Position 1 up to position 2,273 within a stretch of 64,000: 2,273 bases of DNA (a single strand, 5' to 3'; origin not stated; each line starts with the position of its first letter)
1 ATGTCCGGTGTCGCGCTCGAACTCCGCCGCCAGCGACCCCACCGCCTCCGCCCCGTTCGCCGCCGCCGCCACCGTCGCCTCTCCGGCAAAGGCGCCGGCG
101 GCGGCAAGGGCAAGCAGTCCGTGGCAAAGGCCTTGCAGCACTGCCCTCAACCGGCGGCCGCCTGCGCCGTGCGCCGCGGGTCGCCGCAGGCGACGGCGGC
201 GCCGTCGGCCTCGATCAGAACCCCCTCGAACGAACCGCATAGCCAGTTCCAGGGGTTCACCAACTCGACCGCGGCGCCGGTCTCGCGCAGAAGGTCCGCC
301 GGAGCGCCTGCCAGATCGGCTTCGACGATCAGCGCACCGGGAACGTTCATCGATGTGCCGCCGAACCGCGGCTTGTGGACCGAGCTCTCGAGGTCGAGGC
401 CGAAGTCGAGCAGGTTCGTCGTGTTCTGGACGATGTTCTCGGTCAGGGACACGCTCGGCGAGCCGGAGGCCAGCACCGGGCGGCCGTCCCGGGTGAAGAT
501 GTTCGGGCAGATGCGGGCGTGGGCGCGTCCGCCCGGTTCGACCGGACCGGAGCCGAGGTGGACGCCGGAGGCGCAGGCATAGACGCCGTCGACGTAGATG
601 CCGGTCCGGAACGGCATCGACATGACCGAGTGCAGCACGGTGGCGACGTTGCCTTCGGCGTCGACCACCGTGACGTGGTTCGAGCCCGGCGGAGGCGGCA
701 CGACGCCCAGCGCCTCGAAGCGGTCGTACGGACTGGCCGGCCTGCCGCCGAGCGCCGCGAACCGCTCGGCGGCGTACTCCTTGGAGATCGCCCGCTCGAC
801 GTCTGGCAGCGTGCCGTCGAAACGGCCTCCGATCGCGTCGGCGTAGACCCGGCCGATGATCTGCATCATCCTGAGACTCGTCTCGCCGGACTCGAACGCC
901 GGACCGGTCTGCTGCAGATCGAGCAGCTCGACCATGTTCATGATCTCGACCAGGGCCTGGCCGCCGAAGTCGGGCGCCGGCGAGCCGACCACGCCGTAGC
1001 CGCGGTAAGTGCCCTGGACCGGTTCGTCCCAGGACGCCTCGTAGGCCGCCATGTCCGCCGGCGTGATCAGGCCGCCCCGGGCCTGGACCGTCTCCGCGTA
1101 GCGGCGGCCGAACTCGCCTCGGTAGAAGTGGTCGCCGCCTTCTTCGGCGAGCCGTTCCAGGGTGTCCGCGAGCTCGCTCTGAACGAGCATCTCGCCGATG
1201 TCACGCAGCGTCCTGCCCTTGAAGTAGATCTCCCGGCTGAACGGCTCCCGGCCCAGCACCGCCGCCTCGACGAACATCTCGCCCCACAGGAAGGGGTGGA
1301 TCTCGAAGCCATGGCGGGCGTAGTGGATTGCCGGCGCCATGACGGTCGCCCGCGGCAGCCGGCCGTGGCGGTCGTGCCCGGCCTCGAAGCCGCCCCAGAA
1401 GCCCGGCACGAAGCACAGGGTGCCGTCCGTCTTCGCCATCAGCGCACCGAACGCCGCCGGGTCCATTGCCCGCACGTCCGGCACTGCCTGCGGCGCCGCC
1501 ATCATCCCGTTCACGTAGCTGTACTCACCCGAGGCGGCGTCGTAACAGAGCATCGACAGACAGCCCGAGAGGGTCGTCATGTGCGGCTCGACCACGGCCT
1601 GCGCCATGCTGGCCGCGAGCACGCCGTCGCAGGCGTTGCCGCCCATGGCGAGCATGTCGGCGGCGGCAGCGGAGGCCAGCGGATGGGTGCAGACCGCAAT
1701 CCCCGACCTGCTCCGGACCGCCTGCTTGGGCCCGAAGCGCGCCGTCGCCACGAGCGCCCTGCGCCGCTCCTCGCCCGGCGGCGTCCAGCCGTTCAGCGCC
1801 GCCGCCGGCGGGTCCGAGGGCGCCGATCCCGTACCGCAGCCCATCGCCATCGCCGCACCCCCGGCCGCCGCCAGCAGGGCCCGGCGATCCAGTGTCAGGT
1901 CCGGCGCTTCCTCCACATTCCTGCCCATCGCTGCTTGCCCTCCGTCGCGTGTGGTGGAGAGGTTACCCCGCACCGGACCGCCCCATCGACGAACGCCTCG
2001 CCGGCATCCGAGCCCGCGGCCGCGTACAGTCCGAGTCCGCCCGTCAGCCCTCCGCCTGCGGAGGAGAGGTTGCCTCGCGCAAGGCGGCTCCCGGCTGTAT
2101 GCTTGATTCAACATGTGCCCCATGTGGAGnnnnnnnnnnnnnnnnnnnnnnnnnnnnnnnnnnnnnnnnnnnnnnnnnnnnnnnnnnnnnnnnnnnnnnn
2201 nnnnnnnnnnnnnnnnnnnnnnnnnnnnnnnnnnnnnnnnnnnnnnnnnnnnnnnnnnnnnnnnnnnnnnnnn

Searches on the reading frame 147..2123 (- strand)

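Call 51: search_protein_families(library=pfam, proteins=[window:147-2123:-], max_evalue=0.001)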
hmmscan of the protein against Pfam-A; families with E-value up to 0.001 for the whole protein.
window:147-2123:- (658 aa): 1 family
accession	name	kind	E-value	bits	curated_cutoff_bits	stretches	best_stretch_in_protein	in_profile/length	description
PF01019.26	G_glu_transpept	-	3.8e-72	244.2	27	1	156-652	2-511/512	Gamma-glutamyltranspeptidase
